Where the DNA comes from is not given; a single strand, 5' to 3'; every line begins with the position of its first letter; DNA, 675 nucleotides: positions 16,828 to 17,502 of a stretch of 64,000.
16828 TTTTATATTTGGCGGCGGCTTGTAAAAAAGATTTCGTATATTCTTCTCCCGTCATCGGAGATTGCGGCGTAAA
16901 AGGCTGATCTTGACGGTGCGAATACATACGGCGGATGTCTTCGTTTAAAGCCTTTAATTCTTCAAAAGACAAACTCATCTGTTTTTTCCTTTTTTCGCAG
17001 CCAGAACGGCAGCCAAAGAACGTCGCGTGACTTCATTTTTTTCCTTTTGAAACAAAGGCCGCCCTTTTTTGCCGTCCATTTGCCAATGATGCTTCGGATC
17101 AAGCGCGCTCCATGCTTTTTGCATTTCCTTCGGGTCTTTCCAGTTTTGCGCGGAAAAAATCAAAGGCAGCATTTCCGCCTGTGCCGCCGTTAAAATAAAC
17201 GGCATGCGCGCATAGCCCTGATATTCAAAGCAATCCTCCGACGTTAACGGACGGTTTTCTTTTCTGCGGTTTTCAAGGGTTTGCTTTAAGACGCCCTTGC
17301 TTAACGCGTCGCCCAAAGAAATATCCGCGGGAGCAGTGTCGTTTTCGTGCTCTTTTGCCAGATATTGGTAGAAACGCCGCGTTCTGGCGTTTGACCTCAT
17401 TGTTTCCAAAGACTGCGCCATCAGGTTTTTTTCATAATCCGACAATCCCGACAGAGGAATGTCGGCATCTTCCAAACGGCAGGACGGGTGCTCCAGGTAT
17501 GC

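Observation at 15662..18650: Unrecognised ~110-aa C-terminal domain with an invariant Cys shared by all three LRR proteins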

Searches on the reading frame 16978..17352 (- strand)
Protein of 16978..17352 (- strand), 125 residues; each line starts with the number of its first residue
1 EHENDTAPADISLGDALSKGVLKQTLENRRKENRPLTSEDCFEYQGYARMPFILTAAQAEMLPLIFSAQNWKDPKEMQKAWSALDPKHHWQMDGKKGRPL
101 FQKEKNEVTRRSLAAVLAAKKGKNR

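Call 7: find_homologous_proteins(query=A2, max_evalue=0.001)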
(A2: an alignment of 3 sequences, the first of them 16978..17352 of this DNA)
Query A2 (3 sequences) (125 aa, profile of the alignment): 2 proteins with E <= 0.001 among 740 candidates.
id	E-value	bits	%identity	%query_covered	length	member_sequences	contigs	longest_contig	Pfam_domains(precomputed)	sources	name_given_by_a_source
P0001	3.4e-15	74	45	38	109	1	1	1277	-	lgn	-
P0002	1.1e-8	53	52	25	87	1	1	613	PF02896.25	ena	-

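Call 8: search_solved_structures(query=A2, max_evalue=10)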
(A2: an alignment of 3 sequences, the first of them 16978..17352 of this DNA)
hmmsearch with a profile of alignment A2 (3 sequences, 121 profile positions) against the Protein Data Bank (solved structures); distinct sequences matched with E-value up to 10: 1.
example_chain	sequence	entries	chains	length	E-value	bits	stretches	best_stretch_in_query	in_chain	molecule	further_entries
4py6_A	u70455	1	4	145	0.47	13.7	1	5-69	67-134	Bromodomain protein, putative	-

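Call 13: find_related_loci(query=A2, collection=genome_contigs, flank=10000)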
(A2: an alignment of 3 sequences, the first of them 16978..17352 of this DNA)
Query A2 (125 aa) in genome_contigs; peptide patterns used: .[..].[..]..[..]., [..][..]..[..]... (x = any residue, [..] = any of these).
357 stretches matched a pattern; 2 encode a relative of the query (tblastn E <= 1e-3); 2 distinct loci.
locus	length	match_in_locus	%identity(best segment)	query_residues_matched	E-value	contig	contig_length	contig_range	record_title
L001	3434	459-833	84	1-125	5e-72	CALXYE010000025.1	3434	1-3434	MAG: uncultured Alphaproteobacteria bacterium isolate E04__bin108 genome assembly, contig: E04__k127_8802031, whole geno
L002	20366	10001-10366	69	4-125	3e-58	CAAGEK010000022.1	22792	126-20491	MAG TPA_asm: Alphaproteobacteria bacterium, isolate HGM16795, WGS project CAAGEK010000000 data, contig: SRS476163_71_k11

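Call 25: search_protein_representatives(alignment_id=A2)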
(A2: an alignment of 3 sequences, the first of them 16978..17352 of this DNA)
Query: 3 sequences, 121 profile positions. Proteins with E-value up to 0.001 (for the whole library): 95; up to 1e-10: 34; up to 1e-30: 5. The best 95 are listed.
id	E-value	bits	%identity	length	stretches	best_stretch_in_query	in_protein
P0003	3.0e-55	201.6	-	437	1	1-121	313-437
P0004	4.9e-54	197.7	-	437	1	2-119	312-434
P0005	2.6e-36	140.5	-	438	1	3-119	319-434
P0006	3.2e-32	127.3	-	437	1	6-119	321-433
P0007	6.2e-31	123.1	-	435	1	4-119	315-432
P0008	1.7e-30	121.7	-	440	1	4-118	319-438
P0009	3.5e-30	120.7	-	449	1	7-119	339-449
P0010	2.7e-28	114.6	-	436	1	6-119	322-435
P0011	8.1e-26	106.6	-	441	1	10-118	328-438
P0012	2.6e-20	88.9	-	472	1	7-119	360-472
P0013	7.5e-19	84.1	-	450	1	10-116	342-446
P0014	4.4e-18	81.7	-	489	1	9-116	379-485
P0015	9.8e-17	77.3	-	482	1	25-114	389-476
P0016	1.7e-16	76.5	-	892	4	6-108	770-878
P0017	7.5e-16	74.5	-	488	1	6-119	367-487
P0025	1.4e-13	67.1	-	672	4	23-88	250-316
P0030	2.4e-12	63.2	-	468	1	14-112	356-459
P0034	3.7e-11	59.3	-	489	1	13-117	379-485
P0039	1.3e-09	54.3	-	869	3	44-112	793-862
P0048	1.4e-08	51.0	-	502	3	15-89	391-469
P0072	1.2e-06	44.7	-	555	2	32-89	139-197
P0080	3.1e-05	40.2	-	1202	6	20-66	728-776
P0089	3.8e-04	36.7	-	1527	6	72-100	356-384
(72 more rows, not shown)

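Call 35: find_homologous_proteins(query=A4, max_evalue=0.001)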
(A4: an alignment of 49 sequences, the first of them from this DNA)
Query A4 (49 sequences) (125 aa, profile of the alignment): 1 proteins with E <= 0.001 among 1772 candidates.
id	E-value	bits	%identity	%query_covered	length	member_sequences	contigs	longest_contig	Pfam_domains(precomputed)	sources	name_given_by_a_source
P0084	8.8e-16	76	28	33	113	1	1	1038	-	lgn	-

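Call 36: search_solved_structures(query=A4, max_evalue=10)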
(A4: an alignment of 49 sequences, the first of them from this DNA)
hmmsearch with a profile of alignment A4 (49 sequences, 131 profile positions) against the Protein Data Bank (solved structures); distinct sequences matched with E-value up to 10: 39.
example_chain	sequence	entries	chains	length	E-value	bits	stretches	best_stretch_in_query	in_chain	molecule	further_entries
6een_B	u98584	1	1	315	7.2e-07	32.3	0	13-72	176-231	Designer Pentatricopeptide Protein dPPR10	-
5hs0_A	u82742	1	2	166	1.6e-06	31.1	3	10-67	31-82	Ankyrin domain protein ank1C4_7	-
1n0r_A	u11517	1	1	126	5.2e-06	29.5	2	10-71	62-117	4 ankyrin repeats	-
5kba_A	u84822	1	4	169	2.4e-05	27.4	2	10-67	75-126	Designed protein ANK1C2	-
6een_D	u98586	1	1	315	3e-05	27.1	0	12-70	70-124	Designer Pentatricopeptide Protein dPPR10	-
6een_A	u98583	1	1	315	6.5e-05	26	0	15-71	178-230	Designer Pentatricopeptide Protein dPPR10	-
4qfv_A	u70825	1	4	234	7.8e-05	25.7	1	9-71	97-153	ANK-N5C-281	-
4gpm_A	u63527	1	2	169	0.00017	24.6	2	10-67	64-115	Engineered Protein OR264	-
4ozs_A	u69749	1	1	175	0.00026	24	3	12-72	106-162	Alpha solenoid protein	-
6mol_A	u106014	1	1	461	0.00031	23.8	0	10-69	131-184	Monoextended DARPin R12 (M_R12)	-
1n0q_A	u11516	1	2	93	0.0011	22.1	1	18-71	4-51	3 ankyrin repeats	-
6een_C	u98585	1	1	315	0.0011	22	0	16-71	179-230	Designer Pentatricopeptide Protein dPPR10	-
2xeh_A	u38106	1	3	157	0.0012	21.9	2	10-69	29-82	NI3C MUT6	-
2xee_A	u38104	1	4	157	0.0013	21.8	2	10-69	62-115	NI3C DARPIN MUTANT5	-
2qyj_A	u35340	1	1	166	0.0014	21.7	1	10-69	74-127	ankyrin NI3C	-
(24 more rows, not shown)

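Call 41: search_protein_families(library=ncbifam, proteins=[P0013, P0016, P0025, P0030], max_evalue=1)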
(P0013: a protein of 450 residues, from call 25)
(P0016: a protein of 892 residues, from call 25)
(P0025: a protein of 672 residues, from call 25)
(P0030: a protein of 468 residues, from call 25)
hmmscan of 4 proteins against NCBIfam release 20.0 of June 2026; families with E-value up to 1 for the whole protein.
P0013 (450 aa): 0 families

P0016 (892 aa): 6 families
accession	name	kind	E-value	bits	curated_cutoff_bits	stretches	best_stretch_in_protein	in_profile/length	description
NF043028.1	T4SS_AnkX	equivalog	0.00019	19.7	1400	1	272-449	550-707/938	Dot/Icm T4SS effector AnkN/AnkX/LegA8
NF043021.1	T4SS_AnkF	equivalog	0.0013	17.1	1000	1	271-337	586-651/917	Dot/Icm T4SS effector AnkF/LegA14/Ceg31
NF041931.2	MzaA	equivalog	0.002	17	800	1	541-592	37-86/726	MZA anti-phage system associated sigma-70 family RNA polymerase sigma factor MzaA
NF043022.1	T4SS_AnkG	equivalog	0.0063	15.3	500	1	274-358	300-386/455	Dot/Icm T4SS effector AnkG/AnkZ/LegA7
NF043024.1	T4SS_AnkI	equivalog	0.01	14.6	550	1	539-589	241-292/439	Dot/Icm T4SS effector AnkI/LegAS4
NF045983.1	ProtAdnltaseVbhT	equivalog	0.1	11.7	800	0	778-809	319-350/419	type II toxin-antitoxin system protein adenylyltransferase VbhT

P0025 (672 aa): 0 families

P0030 (468 aa): 1 family
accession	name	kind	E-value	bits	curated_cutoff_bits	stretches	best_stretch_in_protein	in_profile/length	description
NF043022.1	T4SS_AnkG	equivalog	0.073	11.8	500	1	132-219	329-413/455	Dot/Icm T4SS effector AnkG/AnkZ/LegA7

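Call 42: search_protein_families(library=pfam, proteins=[P0013, P0016, P0025, P0030, P0039, P0048, P0072, P0080, P0089, P0017], max_evalue=0.01)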
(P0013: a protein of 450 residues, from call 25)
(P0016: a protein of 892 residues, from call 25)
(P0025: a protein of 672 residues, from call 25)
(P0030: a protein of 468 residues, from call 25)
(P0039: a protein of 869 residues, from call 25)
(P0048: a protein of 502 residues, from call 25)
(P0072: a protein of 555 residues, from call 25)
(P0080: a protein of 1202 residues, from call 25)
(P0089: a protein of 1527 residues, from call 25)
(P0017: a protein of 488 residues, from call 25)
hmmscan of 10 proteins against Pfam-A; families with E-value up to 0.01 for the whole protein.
P0013 (450 aa): 0 families

P0016 (892 aa): 5 families
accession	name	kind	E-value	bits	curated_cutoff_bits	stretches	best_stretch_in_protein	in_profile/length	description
PF12796.13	Ank_2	-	2.5e-16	60.5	27.3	2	276-353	3-76/90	Ankyrin repeats (3 copies)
PF00023.36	Ank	-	8.2e-10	38.9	21.1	0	307-333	4-30/33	Ankyrin repeat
PF13637.12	Ank_4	-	4.3e-09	36.9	22.7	0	309-352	1-45/50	Ankyrin repeats (many copies)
PF13606.12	Ank_3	-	3.5e-06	27.3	22.3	0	426-444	1-19/30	Ankyrin repeat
PF13857.12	Ank_5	-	4.4e-06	27.4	27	0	325-353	2-32/56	Ankyrin repeats (many copies)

P0025 (672 aa): 2 families
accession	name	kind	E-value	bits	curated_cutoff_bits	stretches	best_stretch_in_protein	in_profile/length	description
PF11740.13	KfrA_N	-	0.0024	19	26.1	0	379-408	8-37/113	Plasmid replication region DNA-binding N-term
PF08976.17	EF-hand_11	-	0.0097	17.2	21.7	0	603-659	32-88/105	EF-hand domain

P0030 (468 aa): 4 families
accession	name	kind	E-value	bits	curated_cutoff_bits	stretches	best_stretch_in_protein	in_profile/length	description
PF12796.13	Ank_2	-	2.8e-05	25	27.3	1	138-220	2-75/90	Ankyrin repeats (3 copies)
PF13606.12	Ank_3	-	0.00045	20.9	22.3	0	174-199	4-29/30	Ankyrin repeat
PF24521.3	Ank_KRIT1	-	0.00064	19.9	80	1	171-213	45-93/149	KRIT1 ankyrin-repeats domain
PF00023.36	Ank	-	0.0017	19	21.1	0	176-202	6-32/33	Ankyrin repeat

P0039 (869 aa): 6 families
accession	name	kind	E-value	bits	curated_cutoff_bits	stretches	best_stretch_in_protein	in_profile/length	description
PF12796.13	Ank_2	-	4.4e-16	59.7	27.3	1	498-558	33-89/90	Ankyrin repeats (3 copies)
PF13637.12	Ank_4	-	1.2e-07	32.3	22.7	0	535-578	3-46/50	Ankyrin repeats (many copies)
PF00023.36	Ank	-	1.2e-07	32.1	21.1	1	530-558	3-31/33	Ankyrin repeat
PF13606.12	Ank_3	-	2.7e-07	30.7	22.3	0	530-556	3-29/30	Ankyrin repeat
PF13857.12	Ank_5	-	7e-07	29.9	27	1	516-558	3-45/56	Ankyrin repeats (many copies)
PF24521.3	Ank_KRIT1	-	0.0069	16.5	80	0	489-556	13-74/149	KRIT1 ankyrin-repeats domain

P0048 (502 aa): 0 families

P0072 (555 aa): 3 families
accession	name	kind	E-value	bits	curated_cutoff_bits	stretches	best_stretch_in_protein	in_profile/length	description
PF12796.13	Ank_2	-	0.00035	21.5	27.3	1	333-406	13-80/90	Ankyrin repeats (3 copies)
PF13637.12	Ank_4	-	0.0053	17.5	22.7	0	360-403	5-47/50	Ankyrin repeats (many copies)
PF12960.12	DUF3849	-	0.0096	16.4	25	0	388-437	15-63/123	Protein of unknown function (DUF3849)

P0080 (1202 aa): 4 families
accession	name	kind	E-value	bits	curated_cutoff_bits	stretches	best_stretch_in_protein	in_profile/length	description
PF07581.17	Glug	-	2.3e-08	34.3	20.5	2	373-400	1-27/28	The GLUG motif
PF22438.2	FlgA_HD-like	-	0.00016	22.1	26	0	1141-1160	12-31/68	Flagellar protein FlgA, HotDog domain-like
PF24972.1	GBD_ATRN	-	0.00088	20.4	27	0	578-616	22-60/117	Attractin GBD-like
PF25516.1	PTPase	-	0.0041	17.4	27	0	98-132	38-72/79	Phosphotyrosine protein phosphatase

P0089 (1527 aa): 18 families
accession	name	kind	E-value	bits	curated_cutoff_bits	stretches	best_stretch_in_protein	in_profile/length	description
PF00041.27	fn3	-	9e-94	308.3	25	13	1291-1374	5-83/84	Fibronectin type III domain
PF16656.11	Pur_ac_phosph_N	-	1.9e-37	128.2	30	4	1299-1360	13-82/93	Purple acid Phosphatase, N-terminal domain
PF16383.10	DUF4992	-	5.4e-26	91.9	29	4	1263-1373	29-138/183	Domain of unknown function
PF25059.1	FN3_DSCAM-DSCAML_C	-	1.6e-23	83.3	39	0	370-420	23-69/89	DSCAM/DSCAML C-terminal Fn3-like domain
PF22433.2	MtxA_IG-like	-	1.7e-14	53.9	26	0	1237-1264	39-67/83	Magnetotaxis protein MtxA, Immunoglobulin-like domain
PF24943.1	Fn3_Dep-1_2nd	-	2.4e-14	53.4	27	0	473-513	45-85/97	Dep-1 second Fn3-like domain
PF09912.14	DUF2141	-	1.2e-11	44.9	24.4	0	385-431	34-79/112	Uncharacterized protein conserved in bacteria (DUF2141)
PF07705.17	CARDB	-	6.6e-11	42.8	22.7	1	26-134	2-100/101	CARDB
PF23608.1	Ig_ILCR1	-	7.6e-11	42.5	27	0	382-417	47-88/114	ILCR1 Ig-like domain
PF09294.16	Interfer-bind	-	2.5e-10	41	21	0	1218-1276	43-97/104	Interferon-alpha/beta receptor, fibronectin type III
PF23376.1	Fn3_VIN3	-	5.4e-10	40.2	33.9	0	1294-1364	15-85/99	VIN3-like, fibronectin type-III domain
PF10179.15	NDNF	-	2.6e-09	37.6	27.3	0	385-421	79-115/127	Neuron-derived neurotrophic factor, first Fn(III) domain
PF23759.1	GBD_T9SS_assoc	-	2.4e-08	34.7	27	0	1339-1365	85-111/116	Galactose binding domain-like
PF21466.3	GH101_dom-5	-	9.6e-08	32.4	27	0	385-426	33-77/145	Endo-alpha-N-acetylgalactosaminidase, domain 5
PF25788.1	Ig_Rha78A_N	-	3e-07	31.1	27.4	0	1300-1369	19-94/105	Rha78A-like, N-terminal immunoglobulin domain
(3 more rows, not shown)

P0017 (488 aa): 0 families

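Call 55: list_cluster_members(proteins=[P0003, P0006, P0009, P0012, P0013, P0016, P0017, P0025, P0030, P0034])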
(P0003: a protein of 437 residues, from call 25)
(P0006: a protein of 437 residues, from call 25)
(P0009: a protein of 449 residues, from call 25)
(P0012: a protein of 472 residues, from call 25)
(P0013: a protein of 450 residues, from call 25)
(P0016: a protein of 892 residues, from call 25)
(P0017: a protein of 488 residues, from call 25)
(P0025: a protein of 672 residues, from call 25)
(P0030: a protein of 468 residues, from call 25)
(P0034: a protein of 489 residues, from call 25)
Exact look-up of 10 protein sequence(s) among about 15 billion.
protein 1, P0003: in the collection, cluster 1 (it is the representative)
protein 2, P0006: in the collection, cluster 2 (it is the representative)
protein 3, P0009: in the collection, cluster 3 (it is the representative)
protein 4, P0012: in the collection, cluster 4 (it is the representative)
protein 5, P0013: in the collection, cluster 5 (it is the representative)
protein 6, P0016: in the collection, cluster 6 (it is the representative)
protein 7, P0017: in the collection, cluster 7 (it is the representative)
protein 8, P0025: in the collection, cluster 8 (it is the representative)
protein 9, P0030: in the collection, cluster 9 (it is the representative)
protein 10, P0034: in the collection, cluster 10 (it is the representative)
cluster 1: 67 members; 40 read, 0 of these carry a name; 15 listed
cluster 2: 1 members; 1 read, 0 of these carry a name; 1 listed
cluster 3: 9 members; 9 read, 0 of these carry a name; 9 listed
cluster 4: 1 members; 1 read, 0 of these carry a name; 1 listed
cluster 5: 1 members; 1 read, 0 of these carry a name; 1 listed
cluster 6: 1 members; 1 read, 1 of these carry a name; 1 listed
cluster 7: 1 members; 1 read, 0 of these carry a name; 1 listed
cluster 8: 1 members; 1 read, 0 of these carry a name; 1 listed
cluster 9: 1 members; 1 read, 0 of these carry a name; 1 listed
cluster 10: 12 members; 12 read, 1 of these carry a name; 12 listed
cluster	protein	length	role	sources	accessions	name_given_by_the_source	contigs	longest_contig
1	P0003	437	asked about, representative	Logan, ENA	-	-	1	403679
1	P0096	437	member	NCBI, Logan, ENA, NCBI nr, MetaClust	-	-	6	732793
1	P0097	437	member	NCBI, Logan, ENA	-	-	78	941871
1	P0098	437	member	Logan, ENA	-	-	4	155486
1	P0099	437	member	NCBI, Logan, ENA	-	-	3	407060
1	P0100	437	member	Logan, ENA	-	-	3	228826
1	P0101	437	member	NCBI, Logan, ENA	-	-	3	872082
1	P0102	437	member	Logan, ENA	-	-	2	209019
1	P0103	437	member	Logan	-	-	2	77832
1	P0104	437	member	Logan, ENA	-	-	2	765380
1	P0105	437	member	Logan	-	-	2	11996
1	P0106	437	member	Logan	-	-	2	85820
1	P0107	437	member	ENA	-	-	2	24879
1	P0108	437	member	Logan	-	-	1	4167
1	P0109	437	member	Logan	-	-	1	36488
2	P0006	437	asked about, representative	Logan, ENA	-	-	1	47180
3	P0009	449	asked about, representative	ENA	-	-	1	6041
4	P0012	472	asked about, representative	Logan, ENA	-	-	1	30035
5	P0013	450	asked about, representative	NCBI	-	-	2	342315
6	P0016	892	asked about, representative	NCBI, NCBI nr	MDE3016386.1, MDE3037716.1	MAG: hypothetical protein KGI29_05635 [Pseudomonadota bacterium] | hypothetical protein [Pseudomonadota bacterium]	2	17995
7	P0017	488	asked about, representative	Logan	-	-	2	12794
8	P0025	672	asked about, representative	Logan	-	-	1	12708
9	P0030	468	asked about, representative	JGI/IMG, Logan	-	-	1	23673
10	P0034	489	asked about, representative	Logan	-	-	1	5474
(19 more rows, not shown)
